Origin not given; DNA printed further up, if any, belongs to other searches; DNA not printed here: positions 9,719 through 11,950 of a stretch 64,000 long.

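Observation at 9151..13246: Glycyl radical enzyme plus activase embedded in, and fused to the flippase of, a surface-glycan locus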

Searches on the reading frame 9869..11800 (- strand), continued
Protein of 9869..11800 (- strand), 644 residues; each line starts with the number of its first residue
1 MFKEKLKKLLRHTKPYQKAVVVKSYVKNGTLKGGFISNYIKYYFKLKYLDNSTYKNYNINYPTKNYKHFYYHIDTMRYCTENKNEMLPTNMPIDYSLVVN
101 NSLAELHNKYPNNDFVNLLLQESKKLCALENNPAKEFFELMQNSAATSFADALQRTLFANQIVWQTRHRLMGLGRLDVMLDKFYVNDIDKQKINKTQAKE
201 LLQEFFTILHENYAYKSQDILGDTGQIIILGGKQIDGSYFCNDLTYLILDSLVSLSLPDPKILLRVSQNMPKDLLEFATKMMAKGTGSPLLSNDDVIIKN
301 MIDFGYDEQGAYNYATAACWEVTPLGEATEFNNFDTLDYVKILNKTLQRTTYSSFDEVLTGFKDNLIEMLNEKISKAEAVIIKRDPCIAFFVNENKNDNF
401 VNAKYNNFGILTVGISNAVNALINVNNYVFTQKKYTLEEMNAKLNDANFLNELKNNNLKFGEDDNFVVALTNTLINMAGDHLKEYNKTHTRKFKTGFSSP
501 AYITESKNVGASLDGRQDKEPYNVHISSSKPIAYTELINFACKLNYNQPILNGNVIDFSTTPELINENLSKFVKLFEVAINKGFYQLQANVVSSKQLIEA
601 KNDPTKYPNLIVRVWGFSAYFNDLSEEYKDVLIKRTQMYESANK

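Call 46: fold_search(model_id=the predicted structure, library=pdb)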
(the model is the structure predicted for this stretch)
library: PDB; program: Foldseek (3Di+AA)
matches with E <= 10: 361; with E <= 0.001: 82
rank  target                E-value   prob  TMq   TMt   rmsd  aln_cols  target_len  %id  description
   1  8yjo_A                2.9e-33  1.00  0.77  0.66   4.3       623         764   21  Structure of E. coli glycyl radical enzyme PflD with bound malonate (released 2024-10-02)
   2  1r8w_A                6.7e-33  1.00  0.75  0.62   3.8       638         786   22  Native structure of the B12-independent glycerol dehydratase from clostridium butyricum (released 2004-06-01)
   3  8id0                  1.5e-32  1.00  0.76  0.64   4.0       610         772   22  Crystal structure of PflD bound to 1,5-anhydromannitol-6-phosphate in Streptococcus dysgalactiae subsp. equisimilis (released 2024-10-02)
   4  8id7                  2.2e-32  1.00  0.76  0.61   4.0       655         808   22  Crystal structure of YbiW in complex with 1,5-anhydroglucitol-6-phosphate in Escherichia coli (released 2024-10-02)
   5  5i2g_B                1.4e-31  1.00  0.76  0.62   4.1       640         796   21  1,2-propanediol Dehydration in Roseburia inulinivorans; Structural Basis for Substrate and Enantiomer Selectivity (released 2016-06-01)
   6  5fay_B                2.3e-31  1.00  0.75  0.62   3.8       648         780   19  Y208F mutant of choline TMA-lyase (released 2016-09-28)
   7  5fau_A                2.3e-31  1.00  0.73  0.60   5.9       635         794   20  wild-type choline TMA lyase in complex with choline (released 2016-09-28)
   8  5faw_A                3.2e-31  1.00  0.75  0.61   4.0       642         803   19  T502A mutant of choline TMA-lyase (released 2016-09-28)
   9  5fay_A                3.5e-31  1.00  0.75  0.61   3.9       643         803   20  Y208F mutant of choline TMA-lyase (released 2016-09-28)
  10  9rcp_B                3.7e-31  1.00  0.76  0.62   3.7       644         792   22  1,2-propanediol dehydratase with 0.1 % 1,3-propanediol additive (released 2025-06-11)
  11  6vue_A                3.9e-31  1.00  0.76  0.62   3.6       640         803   20  wild-type choline TMA lyase in complex with 1-methyl-1,2,3,6-tetrahydropyridin-3-ol (released 2020-11-04)
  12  9rco_A                4.1e-31  1.00  0.75  0.62   3.7       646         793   21  1,2-propanediol dehydratase with 0.1 % glycerol additive (released 2025-06-11)
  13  9r0v_C                4.1e-31  1.00  0.73  0.59   6.1       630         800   20  CutC IN COMPLEX WITH Inhibitor (released 2026-02-11)
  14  5a0u_A                4.6e-31  1.00  0.75  0.62   4.4       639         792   22  Structure of CutC choline lyase choline bound form from Klebsiella pneumoniae. (released 2015-07-29)
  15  9f3x_C                5.1e-31  1.00  0.76  0.62   4.3       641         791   21  CutC choline lyase in complex with cyclopropylcholine (released 2024-05-08)
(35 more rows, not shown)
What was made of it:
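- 9866..11800 (-): Compact PFL-like glycyl radical enzyme domain (residues 483-1126, plus stop codon). Foldseek TM 0.72-0.77 to solved GREs (call 46).
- On Glycyl radical enzyme superfamily (PFL-like): Foldseek TM 0.72-0.77 over about 610-655 columns to more than 40 GRE chains (call 46).
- Closest known: GRE 1,2-eliminases: B12-independent glycerol dehydratase. Same: The same 10-stranded barrel (Foldseek TM 0.75-0.76, E about 1e-31 to 1e-33; call 46).
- Checked: Foldseek matches PflD, glycerol dehydratase, YbiW, propanediol dehydratase and CutC at E about 1e-31 to 1e-33 and TM 0.72-0.77 (call 46).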

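Call 60: search_protein_families(library=pfam, proteins=[L066:2789-5101:+, L066:5161-6705:+, L066:6786-8045:+, L066:8052-9392:+, L066:9426-9860:+, L066:12663-13964:+, L066:13986-14798:+, L066:14829-17153:+, L066:17183-18451:+], max_evalue=0.001)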
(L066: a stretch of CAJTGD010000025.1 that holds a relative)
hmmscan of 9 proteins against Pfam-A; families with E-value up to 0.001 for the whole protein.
L066:2789-5101:+ (770 aa): 4 families
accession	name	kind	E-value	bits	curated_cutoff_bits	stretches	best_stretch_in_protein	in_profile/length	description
PF08759.17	GT-D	-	3e-82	276.2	27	1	519-745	1-224/225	Glycosyltransferase GT-D fold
PF00535.33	Glycos_transf_2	-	1.2e-16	61.5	23.3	1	4-159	1-163/168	Glycosyl transferase family 2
PF10111.15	Glyco_tranf_2_2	-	3.5e-06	27.2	27.3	1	4-106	1-108/276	Glycosyltransferase like family 2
PF22674.2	C2185-like_N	-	5.4e-05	23.8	27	1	373-451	4-89/91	C2185-like, N-terminal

L066:5161-6705:+ (514 aa): 1 family
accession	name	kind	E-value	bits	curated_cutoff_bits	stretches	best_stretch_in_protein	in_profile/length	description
PF14307.12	Glyco_tran_WbsX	-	7.2e-118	394.5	25.1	1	15-359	1-350/350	Glycosyltransferase WbsX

L066:6786-8045:+ (419 aa): 3 families
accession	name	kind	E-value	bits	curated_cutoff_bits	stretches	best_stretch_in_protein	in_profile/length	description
PF00535.33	Glycos_transf_2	-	3.5e-33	115.3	23.3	1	21-145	1-130/168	Glycosyl transferase family 2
PF10111.15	Glyco_tranf_2_2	-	1.3e-18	68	27.3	1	31-206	13-205/276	Glycosyltransferase like family 2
PF13641.12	Glyco_tranf_2_3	-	2.5e-08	34.7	27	1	20-196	3-190/230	Glycosyltransferase like family 2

L066:8052-9392:+ (446 aa): 3 families
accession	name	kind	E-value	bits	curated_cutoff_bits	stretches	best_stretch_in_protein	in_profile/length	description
PF00535.33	Glycos_transf_2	-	3.6e-27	95.8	23.3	1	12-152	1-141/168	Glycosyl transferase family 2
PF10111.15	Glyco_tranf_2_2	-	8.4e-06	25.9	27.3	1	13-115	2-108/276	Glycosyltransferase like family 2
PF13641.12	Glyco_tranf_2_3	-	2.7e-05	24.7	27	1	11-195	3-187/230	Glycosyltransferase like family 2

L066:9426-9860:+ (144 aa): 1 family
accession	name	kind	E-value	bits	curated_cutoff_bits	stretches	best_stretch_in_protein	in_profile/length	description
PF02826.25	2-Hacid_dh_C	-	0.00069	19.5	25.1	1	25-114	11-99/178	D-isomer specific 2-hydroxyacid dehydrogenase, NAD binding domain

L066:12663-13964:+ (433 aa): 3 families
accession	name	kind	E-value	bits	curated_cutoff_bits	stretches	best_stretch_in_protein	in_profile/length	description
PF00535.33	Glycos_transf_2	-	1.3e-22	80.9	23.3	1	6-129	2-124/168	Glycosyl transferase family 2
PF13641.12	Glyco_tranf_2_3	-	1e-14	55.6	27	1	4-220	3-214/230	Glycosyltransferase like family 2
PF13632.12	Glyco_trans_2_3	-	0.00022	21.5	27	0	87-241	2-142/198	Glycosyl transferase family group 2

L066:13986-14798:+ (270 aa): 1 family
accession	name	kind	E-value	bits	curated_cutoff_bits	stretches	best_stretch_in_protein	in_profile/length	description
PF01467.32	CTP_transf_like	-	2.4e-15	57.3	21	1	132-221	2-88/133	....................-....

L066:14829-17153:+ (774 aa): 3 families
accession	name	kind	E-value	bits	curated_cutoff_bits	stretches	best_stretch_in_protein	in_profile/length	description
PF01467.32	CTP_transf_like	-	9.1e-08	32.8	21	1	659-750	2-90/133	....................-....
PF05401.17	NodS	-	0.00021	21.6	24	1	55-160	44-145/201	Nodulation protein S (NodS)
PF00398.26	RrnaAD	-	0.00065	19.3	24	0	54-117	30-93/263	Ribosomal RNA adenine dimethylase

L066:17183-18451:+ (422 aa): 1 family
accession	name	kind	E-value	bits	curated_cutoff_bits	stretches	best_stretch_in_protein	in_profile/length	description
PF01261.30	AP_endonuc_2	-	2.1e-15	57.5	31.1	1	76-284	31-231/249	Xylose isomerase-like TIM barrel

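Call 61: search_protein_families(library=pfam, proteins=[L015:4610-5755:+, L015:5752-6900:+, L015:7034-8080:+, L015:8196-8825:+, L015:8879-9778:+, L015:12584-13012:+, L015:12987-14264:+, L015:14248-16383:+, L015:16411-17661:+, L015:17680-18810:+], max_evalue=0.001)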
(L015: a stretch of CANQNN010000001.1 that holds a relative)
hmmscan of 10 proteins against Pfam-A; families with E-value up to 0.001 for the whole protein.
L015:4610-5755:+ (381 aa): 4 families
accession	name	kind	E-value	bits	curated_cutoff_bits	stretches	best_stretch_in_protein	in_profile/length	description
PF00534.26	Glycos_transf_1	-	2.7e-31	108.9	26.4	1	187-358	2-171/172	Glycosyl transferases group 1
PF13692.12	Glyco_trans_1_4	-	1.8e-26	93.6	27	1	201-343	2-139/142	Glycosyl transferases group 1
PF13439.12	Glyco_transf_4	-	5.7e-08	33.4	28.5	1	18-162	3-150/170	Glycosyltransferase Family 4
PF08323.17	Glyco_transf_5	-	0.00032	20.9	22.7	1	36-144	83-185/239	Starch synthase catalytic domain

L015:5752-6900:+ (382 aa): 2 families
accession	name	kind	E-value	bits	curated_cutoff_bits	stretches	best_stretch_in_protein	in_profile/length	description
PF04055.27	Radical_SAM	-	3e-14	54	29.5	1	35-209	1-165/166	Radical SAM superfamily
PF13186.11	SPASM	-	2.1e-08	34.8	21.5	1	292-352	1-66/67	Iron-sulfur cluster-binding domain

L015:7034-8080:+ (348 aa): 11 families
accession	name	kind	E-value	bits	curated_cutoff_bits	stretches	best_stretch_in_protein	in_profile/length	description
PF01370.27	Epimerase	-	1e-38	133.6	20.9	1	20-248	1-240/240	NAD dependent epimerase/dehydratase family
PF16363.11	GDP_Man_Dehyd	-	1.7e-32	113.6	27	1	21-338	1-332/332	GDP-mannose 4,6 dehydratase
PF01073.25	3Beta_HSD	-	6.6e-29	101.2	22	1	21-238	1-231/280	3-beta hydroxysteroid dehydrogenase/isomerase family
PF07993.18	NAD_binding_4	-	1.1e-19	71.1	20.1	1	22-200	1-218/258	Male sterility protein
PF04321.23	RmlD_sub_bind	-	1.7e-15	57.3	27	1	18-268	1-233/287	RmlD substrate binding domain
PF13460.12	NAD_binding_10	-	2.8e-15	57.1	27.2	1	24-169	1-130/184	NAD(P)H-binding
PF02719.21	Polysacc_synt_2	-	8.4e-12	45.3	20.2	1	20-143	1-136/293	Polysaccharide biosynthesis protein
PF05368.20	NmrA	-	7.7e-10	39.3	27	1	19-91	4-78/298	NmrA-like family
PF08659.16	KR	-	2.1e-07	31.5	22.6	1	20-139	3-140/180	KR domain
PF00106.31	adh_short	-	2.8e-07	30.7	26.6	1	20-120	3-118/195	short chain dehydrogenase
PF02254.24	TrkA_N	-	0.00073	20.3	23.8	0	26-79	6-58/116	TrkA-N domain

L015:8196-8825:+ (209 aa): 2 families
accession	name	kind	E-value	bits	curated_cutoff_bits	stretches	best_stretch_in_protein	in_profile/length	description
PF08241.18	Methyltransf_11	-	9e-08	33.1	21.2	1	54-113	34-89/95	Methyltransferase domain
PF13649.12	Methyltransf_25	-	2.1e-05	25.5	27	1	48-113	31-95/97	Methyltransferase domain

L015:8879-9778:+ (299 aa): 3 families
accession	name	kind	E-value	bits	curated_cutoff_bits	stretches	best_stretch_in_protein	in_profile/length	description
PF00535.33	Glycos_transf_2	-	1.5e-21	77.5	23.3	1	5-141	2-133/168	Glycosyl transferase family 2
PF13641.12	Glyco_tranf_2_3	-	1.1e-09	39.1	27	1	3-195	3-194/230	Glycosyltransferase like family 2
PF13704.12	Glyco_tranf_2_4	-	6e-06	27.1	27.5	1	26-94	15-82/98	Glycosyl transferase family 2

L015:12584-13012:+ (142 aa): 1 family
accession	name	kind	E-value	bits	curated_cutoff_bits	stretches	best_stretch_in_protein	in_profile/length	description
PF05523.17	FdtA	-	3.1e-51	173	23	1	7-130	7-130/131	WxcM-like, C-terminal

L015:12987-14264:+ (425 aa): 2 families
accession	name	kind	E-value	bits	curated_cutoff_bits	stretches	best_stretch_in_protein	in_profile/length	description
PF00534.26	Glycos_transf_1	-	2.1e-10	40.9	26.4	1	193-305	10-125/172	Glycosyl transferases group 1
PF13692.12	Glyco_trans_1_4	-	1.2e-06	29.3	27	1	200-301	3-105/142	Glycosyl transferases group 1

L015:14248-16383:+ (711 aa): 0 families

L015:16411-17661:+ (416 aa): 1 family
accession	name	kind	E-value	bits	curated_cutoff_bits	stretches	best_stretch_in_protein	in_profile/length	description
PF04055.27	Radical_SAM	-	5.9e-10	40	29.5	1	39-160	2-121/166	Radical SAM superfamily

L015:17680-18810:+ (376 aa): 3 families
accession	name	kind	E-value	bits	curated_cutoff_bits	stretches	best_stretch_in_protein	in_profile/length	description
PF01041.23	DegT_DnrJ_EryC1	-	5.9e-119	397.9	19.8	1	15-361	3-359/360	DegT/DnrJ/EryC1/StrS aminotransferase family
PF00155.27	Aminotran_1_2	-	5.5e-06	26.2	19.7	1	29-164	34-192/361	Aminotransferase class I and II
PF00266.25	Aminotran_5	-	0.00018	21.1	21.5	1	55-164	68-182/371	Aminotransferase class-V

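Call 73: search_protein_representatives(protein=window:9869-11800:-)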
Query: 644 residues. Proteins with E-value up to 0.001 (for the whole library): 3457; up to 1e-10: 1736; up to 1e-30: 295. The best 150 are listed.
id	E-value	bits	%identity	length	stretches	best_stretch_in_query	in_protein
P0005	3.8e-196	670.0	53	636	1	3-643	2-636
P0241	5.7e-194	662.9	51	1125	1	3-643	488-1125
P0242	2.1e-139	482.7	47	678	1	68-640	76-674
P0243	9.0e-137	474.0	44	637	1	53-640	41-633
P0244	5.7e-136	471.3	42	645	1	66-640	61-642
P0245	1.4e-135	470.1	42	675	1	5-638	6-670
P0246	2.2e-135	469.4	45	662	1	39-639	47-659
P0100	1.5e-133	463.3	45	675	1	6-641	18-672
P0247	1.8e-133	463.1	43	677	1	3-638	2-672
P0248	4.1e-131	455.3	43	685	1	59-637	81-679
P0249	1.3e-130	453.6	41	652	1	58-641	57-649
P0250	6.7e-130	451.3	42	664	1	49-640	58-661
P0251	1.2e-129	450.5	42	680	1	62-639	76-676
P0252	2.0e-129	449.7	42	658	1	65-640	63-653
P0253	4.4e-129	448.6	43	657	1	66-640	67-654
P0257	5.6e-126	438.3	43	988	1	67-643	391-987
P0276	1.6e-115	403.8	42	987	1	67-643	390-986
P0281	9.2e-115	401.3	42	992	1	58-637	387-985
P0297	4.1e-108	379.3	41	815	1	137-636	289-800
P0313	1.1e-84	301.9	34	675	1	65-640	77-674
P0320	1.5e-76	275.1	36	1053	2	40-436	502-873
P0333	1.2e-66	242.4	31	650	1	127-637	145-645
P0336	9.1e-64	232.8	32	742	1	117-637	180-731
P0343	4.5e-57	210.7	29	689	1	141-636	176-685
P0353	3.3e-54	201.3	30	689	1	137-636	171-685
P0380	3.1e-44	168.4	33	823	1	142-637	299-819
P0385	2.6e-42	162.0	32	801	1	136-637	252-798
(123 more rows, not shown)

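Call 75: search_protein_families(library=pfam, proteins=[P0257, P0276, P0281, P0297, P0320, P0380, P0241, P0336, P0385], max_evalue=0.001)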
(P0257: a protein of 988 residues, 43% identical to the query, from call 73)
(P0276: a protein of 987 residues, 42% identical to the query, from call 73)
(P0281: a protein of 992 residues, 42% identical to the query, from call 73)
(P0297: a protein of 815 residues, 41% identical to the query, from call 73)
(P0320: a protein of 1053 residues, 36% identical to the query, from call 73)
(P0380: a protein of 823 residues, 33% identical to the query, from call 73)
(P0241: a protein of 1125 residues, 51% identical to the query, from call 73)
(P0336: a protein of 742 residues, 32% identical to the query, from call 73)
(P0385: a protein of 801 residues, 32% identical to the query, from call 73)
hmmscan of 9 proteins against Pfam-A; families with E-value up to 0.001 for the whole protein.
P0257 (988 aa): 5 families
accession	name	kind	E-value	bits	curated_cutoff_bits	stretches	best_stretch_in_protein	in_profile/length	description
PF02901.20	PFL-like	-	1.7e-57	195.9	24.3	1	470-842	239-638/647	Pyruvate formate lyase-like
PF00535.33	Glycos_transf_2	-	8.4e-24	84.8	23.3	1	8-109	3-103/168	Glycosyl transferase family 2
PF01228.26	Gly_radical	-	2.1e-13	51.2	22.2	1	874-965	12-105/106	Glycine radical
PF13641.12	Glyco_tranf_2_3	-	1.8e-08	35.1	27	1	7-108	5-110/230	Glycosyltransferase like family 2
PF11230.13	YjjI-like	-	0.0001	21.2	23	0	479-632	68-205/485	Glycyl radical enzyme YjjI-like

P0276 (987 aa): 5 families
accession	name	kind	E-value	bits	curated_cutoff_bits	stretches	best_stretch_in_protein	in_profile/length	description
PF02901.20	PFL-like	-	6.7e-59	200.6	24.3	1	463-842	232-639/647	Pyruvate formate lyase-like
PF00535.33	Glycos_transf_2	-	5.9e-20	72.3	23.3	1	4-108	1-104/168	Glycosyl transferase family 2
PF13641.12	Glyco_tranf_2_3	-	5.3e-12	46.7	27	1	3-193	3-197/230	Glycosyltransferase like family 2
PF01228.26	Gly_radical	-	1.1e-10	42.4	22.2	1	879-965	18-106/106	Glycine radical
PF13704.12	Glyco_tranf_2_4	-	0.00051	20.9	27.5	0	20-57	7-46/98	Glycosyl transferase family 2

P0281 (992 aa): 4 families
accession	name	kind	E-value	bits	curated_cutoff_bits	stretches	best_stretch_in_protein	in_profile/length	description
PF02901.20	PFL-like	-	2.1e-52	179.1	24.3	1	481-846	245-638/647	Pyruvate formate lyase-like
PF00535.33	Glycos_transf_2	-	1.6e-17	64.4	23.3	1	6-122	3-114/168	Glycosyl transferase family 2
PF01228.26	Gly_radical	-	8.9e-10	39.5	22.2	1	917-970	54-106/106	Glycine radical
PF13641.12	Glyco_tranf_2_3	-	6e-07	30.1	27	1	5-192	5-194/230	Glycosyltransferase like family 2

P0297 (815 aa): 3 families
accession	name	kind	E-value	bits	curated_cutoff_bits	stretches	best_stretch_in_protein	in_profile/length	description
PF02901.20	PFL-like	-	5.8e-72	243.7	24.3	1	219-662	155-638/647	Pyruvate formate lyase-like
PF01228.26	Gly_radical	-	8.9e-13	49.1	22.2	1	696-786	14-106/106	Glycine radical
PF11230.13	YjjI-like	-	1.2e-05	24.4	23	0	622-760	315-440/485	Glycyl radical enzyme YjjI-like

P0320 (1053 aa): 6 families
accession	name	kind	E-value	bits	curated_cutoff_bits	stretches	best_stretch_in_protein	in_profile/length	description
PF02901.20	PFL-like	-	5.1e-27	95.2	24.3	1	596-791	245-453/647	Pyruvate formate lyase-like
PF01943.22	Polysacc_synt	-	9e-27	94.6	28.2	1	5-269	2-271/274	Polysaccharide biosynthesis protein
PF01228.26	Gly_radical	-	1.4e-13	51.7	22.2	1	958-1031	35-106/106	Glycine radical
PF13440.11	Polysacc_synt_3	-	4.9e-08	33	23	1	29-322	2-292/293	Polysaccharide biosynthesis protein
PF03023.19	MurJ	-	1.2e-07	31.2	27.4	1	140-428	129-425/451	Lipid II flippase MurJ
PF11230.13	YjjI-like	-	3e-06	26.3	23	1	600-1004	69-439/485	Glycyl radical enzyme YjjI-like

P0380 (823 aa): 2 families
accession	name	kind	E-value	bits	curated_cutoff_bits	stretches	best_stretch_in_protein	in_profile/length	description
PF02901.20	PFL-like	-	6e-125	418.8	24.3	1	199-683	151-646/647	Pyruvate formate lyase-like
PF01228.26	Gly_radical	-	5.4e-23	82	22.2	1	701-804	2-106/106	Glycine radical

P0241 (1125 aa): 5 families
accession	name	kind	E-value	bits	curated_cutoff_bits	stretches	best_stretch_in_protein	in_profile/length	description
PF02901.20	PFL-like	-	2e-50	172.6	24.3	1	625-974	248-632/647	Pyruvate formate lyase-like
PF01943.22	Polysacc_synt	-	4.7e-29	102.1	28.2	1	9-272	4-272/274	Polysaccharide biosynthesis protein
PF13440.11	Polysacc_synt_3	-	5.7e-20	72.2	23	1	31-324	2-292/293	Polysaccharide biosynthesis protein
PF01228.26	Gly_radical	-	5.2e-13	49.9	22.2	1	1021-1104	21-106/106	Glycine radical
PF03023.19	MurJ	-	1.4e-08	34.3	27.4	1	115-460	99-447/451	Lipid II flippase MurJ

P0336 (742 aa): 2 families
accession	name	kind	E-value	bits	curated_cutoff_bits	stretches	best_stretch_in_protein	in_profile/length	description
PF02901.20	PFL-like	-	2.7e-153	512.4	24.3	1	119-587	160-637/647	Pyruvate formate lyase-like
PF01228.26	Gly_radical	-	1.2e-23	84.1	22.2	1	614-716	2-106/106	Glycine radical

P0385 (801 aa): 2 families
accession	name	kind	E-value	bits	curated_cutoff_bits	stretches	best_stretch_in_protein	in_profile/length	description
PF02901.20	PFL-like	-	7.9e-146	487.8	24.3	1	170-657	156-641/647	Pyruvate formate lyase-like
PF01228.26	Gly_radical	-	6.2e-27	94.7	22.2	1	680-782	2-105/106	Glycine radical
